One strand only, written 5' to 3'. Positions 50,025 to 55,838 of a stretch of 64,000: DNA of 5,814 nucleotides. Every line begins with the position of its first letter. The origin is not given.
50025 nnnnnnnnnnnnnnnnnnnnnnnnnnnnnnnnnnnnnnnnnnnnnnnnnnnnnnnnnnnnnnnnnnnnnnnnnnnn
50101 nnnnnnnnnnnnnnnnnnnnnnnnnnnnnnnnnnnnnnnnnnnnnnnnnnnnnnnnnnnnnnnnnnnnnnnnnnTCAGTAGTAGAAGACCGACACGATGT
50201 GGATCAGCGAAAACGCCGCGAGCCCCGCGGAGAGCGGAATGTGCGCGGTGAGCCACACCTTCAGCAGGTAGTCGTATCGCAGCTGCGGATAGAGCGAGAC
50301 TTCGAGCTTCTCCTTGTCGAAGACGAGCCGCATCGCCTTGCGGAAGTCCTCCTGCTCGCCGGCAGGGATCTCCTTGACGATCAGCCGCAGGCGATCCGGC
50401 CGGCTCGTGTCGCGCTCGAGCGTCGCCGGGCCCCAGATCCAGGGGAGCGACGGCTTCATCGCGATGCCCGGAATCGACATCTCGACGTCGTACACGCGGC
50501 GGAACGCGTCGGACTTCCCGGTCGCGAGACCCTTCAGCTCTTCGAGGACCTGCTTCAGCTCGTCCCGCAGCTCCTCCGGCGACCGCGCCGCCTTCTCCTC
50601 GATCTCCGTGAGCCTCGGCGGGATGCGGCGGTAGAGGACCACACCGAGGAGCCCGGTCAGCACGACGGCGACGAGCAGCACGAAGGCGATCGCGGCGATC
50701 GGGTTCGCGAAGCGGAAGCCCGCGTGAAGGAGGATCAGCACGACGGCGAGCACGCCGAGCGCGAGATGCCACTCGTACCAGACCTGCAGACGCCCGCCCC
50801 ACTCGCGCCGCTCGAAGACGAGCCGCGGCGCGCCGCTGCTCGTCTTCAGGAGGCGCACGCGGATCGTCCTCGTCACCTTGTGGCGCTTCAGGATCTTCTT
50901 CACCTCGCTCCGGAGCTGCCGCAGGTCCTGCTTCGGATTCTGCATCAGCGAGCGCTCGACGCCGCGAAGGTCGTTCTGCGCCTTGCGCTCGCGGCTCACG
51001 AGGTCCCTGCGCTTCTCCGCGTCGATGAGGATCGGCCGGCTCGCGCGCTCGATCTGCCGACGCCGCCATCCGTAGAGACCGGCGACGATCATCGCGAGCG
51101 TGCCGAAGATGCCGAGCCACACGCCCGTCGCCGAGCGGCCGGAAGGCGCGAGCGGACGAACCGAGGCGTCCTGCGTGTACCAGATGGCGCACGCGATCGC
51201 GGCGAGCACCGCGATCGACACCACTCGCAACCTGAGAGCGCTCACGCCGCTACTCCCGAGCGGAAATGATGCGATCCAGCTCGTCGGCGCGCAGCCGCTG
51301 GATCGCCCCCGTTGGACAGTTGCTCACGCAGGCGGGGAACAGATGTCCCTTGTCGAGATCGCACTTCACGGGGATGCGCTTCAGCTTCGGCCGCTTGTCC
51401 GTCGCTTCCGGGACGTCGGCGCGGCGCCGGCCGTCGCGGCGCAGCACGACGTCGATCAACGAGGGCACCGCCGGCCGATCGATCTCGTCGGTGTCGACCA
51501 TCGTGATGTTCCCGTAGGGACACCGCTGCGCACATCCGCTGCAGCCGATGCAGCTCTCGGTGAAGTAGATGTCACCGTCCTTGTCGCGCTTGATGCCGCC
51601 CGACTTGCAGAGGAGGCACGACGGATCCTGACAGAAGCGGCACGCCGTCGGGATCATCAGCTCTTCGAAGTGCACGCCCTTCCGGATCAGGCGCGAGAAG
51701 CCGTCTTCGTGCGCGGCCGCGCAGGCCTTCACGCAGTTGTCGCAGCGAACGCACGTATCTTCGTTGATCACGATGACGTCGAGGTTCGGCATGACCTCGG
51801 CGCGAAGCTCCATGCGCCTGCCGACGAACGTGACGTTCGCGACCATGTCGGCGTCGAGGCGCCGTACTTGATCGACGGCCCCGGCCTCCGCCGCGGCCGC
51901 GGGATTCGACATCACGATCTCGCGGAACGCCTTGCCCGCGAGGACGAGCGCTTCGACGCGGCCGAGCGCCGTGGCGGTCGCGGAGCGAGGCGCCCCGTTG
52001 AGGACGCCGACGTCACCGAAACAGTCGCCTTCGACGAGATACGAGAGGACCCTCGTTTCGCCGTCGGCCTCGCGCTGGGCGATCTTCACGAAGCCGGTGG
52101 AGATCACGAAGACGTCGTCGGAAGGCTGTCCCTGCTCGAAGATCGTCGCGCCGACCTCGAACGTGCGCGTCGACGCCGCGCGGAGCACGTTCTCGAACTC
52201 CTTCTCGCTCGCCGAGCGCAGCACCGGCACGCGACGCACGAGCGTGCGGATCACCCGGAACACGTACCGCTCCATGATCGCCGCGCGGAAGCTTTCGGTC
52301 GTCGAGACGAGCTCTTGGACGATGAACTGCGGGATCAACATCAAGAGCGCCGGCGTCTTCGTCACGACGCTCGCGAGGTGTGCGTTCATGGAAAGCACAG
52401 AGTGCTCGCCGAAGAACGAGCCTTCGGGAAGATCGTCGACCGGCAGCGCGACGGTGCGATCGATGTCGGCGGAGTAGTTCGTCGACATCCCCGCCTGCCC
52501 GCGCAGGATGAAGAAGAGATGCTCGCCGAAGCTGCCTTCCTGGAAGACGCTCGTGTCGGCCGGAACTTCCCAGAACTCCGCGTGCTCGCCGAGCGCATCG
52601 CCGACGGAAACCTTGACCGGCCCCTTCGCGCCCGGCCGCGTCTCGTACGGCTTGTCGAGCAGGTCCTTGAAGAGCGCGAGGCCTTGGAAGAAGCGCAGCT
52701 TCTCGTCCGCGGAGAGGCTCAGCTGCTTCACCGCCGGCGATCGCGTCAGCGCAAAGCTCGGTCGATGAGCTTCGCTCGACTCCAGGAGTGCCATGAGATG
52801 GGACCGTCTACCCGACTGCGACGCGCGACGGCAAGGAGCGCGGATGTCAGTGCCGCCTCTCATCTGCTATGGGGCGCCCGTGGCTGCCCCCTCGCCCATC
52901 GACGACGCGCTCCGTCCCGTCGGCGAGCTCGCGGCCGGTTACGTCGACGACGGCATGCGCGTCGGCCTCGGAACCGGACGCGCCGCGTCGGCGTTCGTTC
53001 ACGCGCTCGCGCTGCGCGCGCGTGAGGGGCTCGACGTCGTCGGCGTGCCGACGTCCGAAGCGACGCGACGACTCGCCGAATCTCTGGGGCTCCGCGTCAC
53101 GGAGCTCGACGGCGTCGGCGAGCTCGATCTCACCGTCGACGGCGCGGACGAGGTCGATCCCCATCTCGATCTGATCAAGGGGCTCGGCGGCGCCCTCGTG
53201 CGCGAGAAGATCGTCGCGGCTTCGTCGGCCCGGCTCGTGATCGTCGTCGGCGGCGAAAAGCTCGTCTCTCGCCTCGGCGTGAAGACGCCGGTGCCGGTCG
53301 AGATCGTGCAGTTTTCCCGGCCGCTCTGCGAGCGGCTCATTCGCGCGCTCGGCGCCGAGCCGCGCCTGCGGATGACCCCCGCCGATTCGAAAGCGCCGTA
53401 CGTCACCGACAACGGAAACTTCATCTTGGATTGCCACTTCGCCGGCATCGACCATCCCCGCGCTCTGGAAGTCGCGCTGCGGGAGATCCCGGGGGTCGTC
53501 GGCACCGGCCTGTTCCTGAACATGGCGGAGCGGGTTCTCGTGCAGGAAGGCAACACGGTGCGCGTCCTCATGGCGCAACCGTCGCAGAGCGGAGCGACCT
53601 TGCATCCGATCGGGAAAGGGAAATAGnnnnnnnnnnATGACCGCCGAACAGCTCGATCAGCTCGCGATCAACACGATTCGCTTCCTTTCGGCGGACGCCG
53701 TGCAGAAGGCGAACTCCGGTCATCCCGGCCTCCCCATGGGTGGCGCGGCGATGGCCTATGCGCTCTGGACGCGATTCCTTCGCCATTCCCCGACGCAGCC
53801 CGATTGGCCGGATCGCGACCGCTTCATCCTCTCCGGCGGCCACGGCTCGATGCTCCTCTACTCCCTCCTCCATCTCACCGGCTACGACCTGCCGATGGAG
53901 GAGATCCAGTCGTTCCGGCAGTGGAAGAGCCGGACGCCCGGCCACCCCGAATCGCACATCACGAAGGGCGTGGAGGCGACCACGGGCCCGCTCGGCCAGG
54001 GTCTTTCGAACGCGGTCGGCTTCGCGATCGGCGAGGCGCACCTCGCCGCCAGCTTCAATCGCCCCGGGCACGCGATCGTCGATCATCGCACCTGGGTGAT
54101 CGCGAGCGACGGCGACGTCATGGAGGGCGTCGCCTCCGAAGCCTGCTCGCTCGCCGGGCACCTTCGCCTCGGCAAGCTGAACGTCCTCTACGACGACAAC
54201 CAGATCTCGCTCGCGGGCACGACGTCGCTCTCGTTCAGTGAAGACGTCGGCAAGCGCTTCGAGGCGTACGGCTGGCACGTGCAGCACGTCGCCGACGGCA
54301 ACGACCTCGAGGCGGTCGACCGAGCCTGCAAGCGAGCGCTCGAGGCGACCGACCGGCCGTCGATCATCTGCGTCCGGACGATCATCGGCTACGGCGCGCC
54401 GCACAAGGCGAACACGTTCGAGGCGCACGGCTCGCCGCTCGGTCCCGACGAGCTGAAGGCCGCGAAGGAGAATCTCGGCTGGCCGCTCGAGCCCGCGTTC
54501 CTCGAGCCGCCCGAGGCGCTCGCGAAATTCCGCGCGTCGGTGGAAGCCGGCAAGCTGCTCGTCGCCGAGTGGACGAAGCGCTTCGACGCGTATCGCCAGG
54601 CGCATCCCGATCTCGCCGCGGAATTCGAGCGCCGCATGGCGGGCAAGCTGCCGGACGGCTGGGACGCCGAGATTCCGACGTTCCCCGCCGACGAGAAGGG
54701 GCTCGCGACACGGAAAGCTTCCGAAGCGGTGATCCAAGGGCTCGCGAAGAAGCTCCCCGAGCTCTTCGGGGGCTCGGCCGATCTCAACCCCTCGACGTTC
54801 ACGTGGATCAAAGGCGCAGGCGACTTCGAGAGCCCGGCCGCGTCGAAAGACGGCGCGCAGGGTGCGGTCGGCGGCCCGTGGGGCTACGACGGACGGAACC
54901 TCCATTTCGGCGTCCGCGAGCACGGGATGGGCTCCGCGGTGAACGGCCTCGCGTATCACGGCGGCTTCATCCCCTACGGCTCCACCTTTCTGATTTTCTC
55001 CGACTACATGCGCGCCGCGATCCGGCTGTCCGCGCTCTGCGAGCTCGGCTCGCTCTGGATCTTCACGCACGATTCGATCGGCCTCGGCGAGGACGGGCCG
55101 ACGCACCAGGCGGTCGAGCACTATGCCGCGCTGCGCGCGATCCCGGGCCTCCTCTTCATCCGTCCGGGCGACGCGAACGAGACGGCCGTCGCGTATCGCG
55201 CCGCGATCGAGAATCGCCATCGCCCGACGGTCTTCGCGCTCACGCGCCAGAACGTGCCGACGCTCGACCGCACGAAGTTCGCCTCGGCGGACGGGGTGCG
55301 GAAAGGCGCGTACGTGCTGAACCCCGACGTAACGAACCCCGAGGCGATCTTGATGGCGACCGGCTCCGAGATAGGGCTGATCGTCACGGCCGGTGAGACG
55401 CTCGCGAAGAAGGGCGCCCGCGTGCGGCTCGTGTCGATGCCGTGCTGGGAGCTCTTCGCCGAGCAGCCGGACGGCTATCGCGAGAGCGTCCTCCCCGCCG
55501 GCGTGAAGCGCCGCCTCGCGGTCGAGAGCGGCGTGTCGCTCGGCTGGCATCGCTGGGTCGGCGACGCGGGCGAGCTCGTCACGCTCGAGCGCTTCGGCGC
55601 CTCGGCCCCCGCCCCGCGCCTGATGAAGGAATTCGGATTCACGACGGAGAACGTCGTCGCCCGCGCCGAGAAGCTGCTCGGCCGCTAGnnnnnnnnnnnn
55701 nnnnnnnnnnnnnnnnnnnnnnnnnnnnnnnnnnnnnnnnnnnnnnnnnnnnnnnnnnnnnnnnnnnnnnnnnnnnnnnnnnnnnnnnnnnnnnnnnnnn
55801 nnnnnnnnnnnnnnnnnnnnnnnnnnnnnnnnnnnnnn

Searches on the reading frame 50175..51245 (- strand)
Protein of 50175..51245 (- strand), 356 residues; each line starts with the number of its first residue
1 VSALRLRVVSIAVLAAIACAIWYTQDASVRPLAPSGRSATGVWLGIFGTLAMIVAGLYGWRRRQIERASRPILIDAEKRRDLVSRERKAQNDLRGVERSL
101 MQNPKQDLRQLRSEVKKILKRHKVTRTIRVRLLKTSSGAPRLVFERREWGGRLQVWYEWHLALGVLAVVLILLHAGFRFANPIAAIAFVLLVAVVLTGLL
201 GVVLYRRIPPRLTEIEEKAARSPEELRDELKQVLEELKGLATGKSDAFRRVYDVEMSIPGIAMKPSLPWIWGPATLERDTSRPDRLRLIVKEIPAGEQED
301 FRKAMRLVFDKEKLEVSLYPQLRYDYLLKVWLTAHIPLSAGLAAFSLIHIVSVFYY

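Call 3: search_protein_families(library=pfam, proteins=[window:50175-51245:-], max_evalue=0.01)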
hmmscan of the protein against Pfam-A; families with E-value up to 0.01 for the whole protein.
window:50175-51245:- (356 aa): 4 families
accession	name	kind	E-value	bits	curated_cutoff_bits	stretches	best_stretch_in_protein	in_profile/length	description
PF14358.11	DUF4405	-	0.00027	21.8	26.7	0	148-177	35-64/66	Domain of unknown function (DUF4405)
PF13301.11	DUF4079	-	0.0009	19.9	31.4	0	49-176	13-100/141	Protein of unknown function (DUF4079)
PF01292.26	Ni_hydr_CYTB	-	0.0018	18.5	30.1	0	37-176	100-160/179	Prokaryotic cytochrome b561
PF13567.11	DUF4131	-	0.003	17.7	31.6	0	9-75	9-63/165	Domain of unknown function (DUF4131)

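Call 34: search_protein_families(library=ncbifam, proteins=[window:50178-51245:-], max_evalue=0.01)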
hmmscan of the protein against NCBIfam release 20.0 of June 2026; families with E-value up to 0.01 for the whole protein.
window:50178-51245:- (356 aa): 1 family
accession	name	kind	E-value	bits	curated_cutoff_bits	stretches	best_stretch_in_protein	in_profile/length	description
NF033542.1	transpos_IS110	equivalog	0.0016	17.6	140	1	79-262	130-229/343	IS110 family RNA-guided transposase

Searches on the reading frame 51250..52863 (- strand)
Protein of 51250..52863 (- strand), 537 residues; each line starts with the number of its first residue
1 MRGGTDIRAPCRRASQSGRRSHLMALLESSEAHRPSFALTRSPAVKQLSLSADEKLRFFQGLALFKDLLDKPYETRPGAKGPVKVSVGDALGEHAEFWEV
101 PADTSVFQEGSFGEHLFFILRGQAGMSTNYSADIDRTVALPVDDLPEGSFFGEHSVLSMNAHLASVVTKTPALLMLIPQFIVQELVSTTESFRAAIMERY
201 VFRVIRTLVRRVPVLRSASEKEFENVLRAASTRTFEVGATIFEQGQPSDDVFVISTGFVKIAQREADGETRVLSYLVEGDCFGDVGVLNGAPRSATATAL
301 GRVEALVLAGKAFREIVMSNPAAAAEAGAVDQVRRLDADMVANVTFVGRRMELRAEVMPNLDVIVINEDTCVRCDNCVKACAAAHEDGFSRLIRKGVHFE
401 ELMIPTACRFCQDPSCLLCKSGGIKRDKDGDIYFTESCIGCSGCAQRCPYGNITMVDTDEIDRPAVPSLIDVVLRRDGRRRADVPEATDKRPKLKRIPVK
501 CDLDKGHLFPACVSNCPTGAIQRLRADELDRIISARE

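Call 3: search_protein_families(library=pfam, proteins=[window:51250-52863:-], max_evalue=0.01)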
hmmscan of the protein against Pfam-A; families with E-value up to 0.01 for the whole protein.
window:51250-52863:- (537 aa): 10 families
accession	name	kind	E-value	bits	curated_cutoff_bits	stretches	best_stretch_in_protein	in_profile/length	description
PF00027.35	cNMP_binding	-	7.5e-33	112.8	27.5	2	233-320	2-89/89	Cyclic nucleotide-binding domain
PF00037.32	Fer4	-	1.7e-07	31.2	21.1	1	434-454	4-24/24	4Fe-4S binding domain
PF12837.12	Fer4_6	-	3e-07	30.5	25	1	363-383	1-21/24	4Fe-4S binding domain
PF12838.12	Fer4_7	-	3.2e-06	27.9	27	1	437-520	1-52/52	4Fe-4S dicluster domain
PF13247.11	Fer4_11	-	4.5e-06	27.2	26.2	1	402-455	4-61/100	4Fe-4S dicluster domain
PF13187.11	Fer4_9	-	2.2e-05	24.8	27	0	407-451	1-50/52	4Fe-4S dicluster domain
PF13237.11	Fer4_10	-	4.7e-05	23.7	25.5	0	364-449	2-53/53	4Fe-4S dicluster domain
PF14697.11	Fer4_21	-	0.00016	22.2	35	0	365-413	2-49/59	4Fe-4S dicluster domain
PF13484.11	Fer4_16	-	0.00083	20.5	30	0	438-464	2-27/66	4Fe-4S double cluster binding domain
PF12797.12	Fer4_2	-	0.0022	18.3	24.5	1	363-383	2-22/22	4Fe-4S binding domain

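Call 34: search_protein_families(library=ncbifam, proteins=[window:51253-52863:-], max_evalue=0.01)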
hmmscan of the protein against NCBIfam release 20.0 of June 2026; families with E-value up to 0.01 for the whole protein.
window:51253-52863:- (537 aa): 43 families (the best 25 are shown)
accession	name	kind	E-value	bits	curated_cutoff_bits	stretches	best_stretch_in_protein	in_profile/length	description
NF041163.2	encap_f2b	equivalog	3.1e-16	59.6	400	1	202-333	66-199/450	family 2B encapsulin nanocompartment shell protein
NF008732.0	PRK11753.1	equivalog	5.2e-16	58.8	266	1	217-326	10-120/214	cAMP-activated global transcriptional regulator CRP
NF006901.0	PRK09392.1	equivalog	8.5e-16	58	211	2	209-322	9-121/236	transcriptional activator FtrB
NF009408.0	PRK12769.1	equivalog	7.2e-11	40.9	1003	1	363-532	4-153/659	formate-dependent uric acid utilization protein AegA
NF050815.1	TransActFtrBCaul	equivalog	1.3e-10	41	300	1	209-319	11-120/251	transcriptional activator FtrB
TIGR03896.1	cyc_nuc_ocin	subfamily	4.2e-10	39.5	161.05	1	96-192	9-102/317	bacteriocin-type transport-associated protein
NF007658.0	PRK10330.1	equivalog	4.3e-10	39.4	260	1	367-532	8-163/181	electron transport protein HydN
TIGR02951.1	DMSO_dmsB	equivalog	1.9e-09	37.8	214.1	1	403-454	59-113/161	DMSO/selenate family reductase complex B subunit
NF045766.1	PhenlGlyoxDHPadI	equivalog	3.9e-09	35.8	700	1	361-455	4-105/443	NADH-dependent phenylglyoxylate dehydrogenase subunit beta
NF058543.1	ActPatMycb56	equivalog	1.6e-07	30.5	460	1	231-318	20-106/317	acetyltransferase Pat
NF045797.1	DsrO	equivalog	2.7e-07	30.2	200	1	399-462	94-159/235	sulfate reduction electron transfer complex DsrMKJOP subunit DsrO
NF041715.1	arsenate_red_ArrB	equivalog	4.4e-07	29.7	450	1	364-520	5-187/233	arsenate respiratory reductase iron-sulfur subunit ArrB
NF038355.1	FDH3_beta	equivalog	5.5e-07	29.8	240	1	365-460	6-108/180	formate dehydrogenase FDH3 subunit beta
NF058577.1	FdxA_fam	equivalog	6.7e-07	29.4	65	1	435-458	6-29/52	4Fe-4S ferredoxin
NF009451.0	PRK12809.1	equivalog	1.4e-06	26.9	1154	1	364-503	5-114/639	formate-dependent uric acid utilization protein YgfT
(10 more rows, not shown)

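Call 82: search_dna_similar(query=window:51253-52863:-, collection=plasmids, mode=protein, max_evalue=1e-10, max_rows=15)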
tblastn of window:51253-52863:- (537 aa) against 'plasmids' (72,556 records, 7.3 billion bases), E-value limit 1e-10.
Records with a match: 14; places in all: 14; records where one place covers at least 80% of the query: 0.
Best place of each record, by identity: <60% 14.
By first word of the organism name: Sphingobium 12; Proteus 2.
By predicted mobility (MOB-suite, as given by PLSDB): non-mobilizable 11; mobilizable 2; conjugative 1.
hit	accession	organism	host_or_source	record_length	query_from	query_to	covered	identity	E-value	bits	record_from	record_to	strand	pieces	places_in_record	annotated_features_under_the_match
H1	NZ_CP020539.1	Sphingobium herbicidovorans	cell culture,soil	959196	106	529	79%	30.1%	3e-42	169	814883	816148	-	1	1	cyclic nucleotide-binding domain-containing protein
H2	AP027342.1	Sphingobium sp. TomTYG74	-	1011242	106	529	79%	30.0%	3e-41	166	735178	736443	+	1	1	hypothetical protein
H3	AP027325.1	Sphingobium sp. TomTYG46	-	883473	106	529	79%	29.5%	6e-42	169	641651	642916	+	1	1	hypothetical protein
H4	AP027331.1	Sphingobium sp. TomTYG65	-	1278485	106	529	79%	29.3%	2e-41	167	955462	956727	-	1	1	hypothetical protein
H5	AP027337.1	Sphingobium sp. TomTYG72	-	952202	106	529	79%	29.3%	6e-42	169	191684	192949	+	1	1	hypothetical protein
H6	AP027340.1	Sphingobium sp. TomTYG73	-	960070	106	529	79%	29.1%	3e-41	167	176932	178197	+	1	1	hypothetical protein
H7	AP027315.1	Sphingobium sp. TomMM15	-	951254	106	529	79%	29.1%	3e-41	166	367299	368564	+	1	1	hypothetical protein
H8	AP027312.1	Sphingobium sp. TomMM7A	-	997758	106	529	79%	29.1%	4e-41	166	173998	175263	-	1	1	hypothetical protein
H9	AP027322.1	Sphingobium sp. TomTYG43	-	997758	106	529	79%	29.1%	4e-41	166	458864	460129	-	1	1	hypothetical protein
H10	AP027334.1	Sphingobium sp. TomTYG71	-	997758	106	529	79%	29.1%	4e-41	166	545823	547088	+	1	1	hypothetical protein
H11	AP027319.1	Sphingobium sp. TomTYG42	-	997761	106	529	79%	29.1%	4e-41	166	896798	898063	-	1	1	hypothetical protein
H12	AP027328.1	Sphingobium sp. TomTYG64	-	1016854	106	529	79%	29.0%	4e-41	166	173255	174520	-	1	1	hypothetical protein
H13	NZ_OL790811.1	Proteus mirabilis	-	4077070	364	536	32%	31.6%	8e-11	73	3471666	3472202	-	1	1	none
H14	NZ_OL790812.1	Proteus mirabilis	-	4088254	364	536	32%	31.6%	8e-11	73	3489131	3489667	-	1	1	none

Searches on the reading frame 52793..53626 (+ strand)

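Call 89: search_protein_families(library=pfam, proteins=[window:52793-53626:+], max_evalue=0.00001)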
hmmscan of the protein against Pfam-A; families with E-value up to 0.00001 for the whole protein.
window:52793-53626:+ (277 aa): 1 family
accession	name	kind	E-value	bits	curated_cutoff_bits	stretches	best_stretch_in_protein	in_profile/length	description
PF06026.20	Rib_5-P_isom_A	-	2e-60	203.8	26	1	83-252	1-170/173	Ribose 5-phosphate isomerase A (phosphoriboisomerase A)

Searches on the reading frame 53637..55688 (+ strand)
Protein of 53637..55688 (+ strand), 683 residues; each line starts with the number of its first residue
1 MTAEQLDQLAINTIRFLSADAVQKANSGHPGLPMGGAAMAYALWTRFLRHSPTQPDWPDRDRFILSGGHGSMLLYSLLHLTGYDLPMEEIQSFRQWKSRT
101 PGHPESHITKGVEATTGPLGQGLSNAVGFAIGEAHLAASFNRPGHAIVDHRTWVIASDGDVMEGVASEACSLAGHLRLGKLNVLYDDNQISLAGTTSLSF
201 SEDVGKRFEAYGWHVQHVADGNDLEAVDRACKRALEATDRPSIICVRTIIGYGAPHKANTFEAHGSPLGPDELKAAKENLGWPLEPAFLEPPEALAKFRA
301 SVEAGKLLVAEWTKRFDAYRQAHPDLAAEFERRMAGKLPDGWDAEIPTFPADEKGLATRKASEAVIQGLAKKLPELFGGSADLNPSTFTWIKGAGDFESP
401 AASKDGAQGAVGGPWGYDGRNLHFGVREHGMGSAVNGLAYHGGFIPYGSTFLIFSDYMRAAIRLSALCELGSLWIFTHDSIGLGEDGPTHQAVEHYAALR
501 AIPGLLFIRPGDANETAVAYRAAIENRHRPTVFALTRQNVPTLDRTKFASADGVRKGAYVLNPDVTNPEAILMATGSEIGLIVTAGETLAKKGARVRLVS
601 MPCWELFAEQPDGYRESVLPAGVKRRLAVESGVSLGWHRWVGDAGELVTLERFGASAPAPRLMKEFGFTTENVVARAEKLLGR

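Call 89: search_protein_families(library=pfam, proteins=[window:53637-55688:+], max_evalue=0.00001)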
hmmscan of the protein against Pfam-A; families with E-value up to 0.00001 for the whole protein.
window:53637-55688:+ (683 aa): 4 families
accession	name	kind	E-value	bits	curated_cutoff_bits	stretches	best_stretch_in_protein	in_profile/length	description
PF00456.26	Transketolase_N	-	2.1e-144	481.1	22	1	7-339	2-334/334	Transketolase, thiamine diphosphate binding domain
PF02779.29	Transket_pyr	-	3.4e-53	180.3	27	1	355-541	2-173/174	Transketolase, pyrimidine binding domain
PF22613.1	Transketolase_C_1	-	3e-38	130.9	27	1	557-669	1-113/113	Transketolase-like TK C-terminal domain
PF02780.25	Transketolase_C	-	2.8e-07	30.9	25.9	1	565-673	7-124/124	Transketolase, C-terminal domain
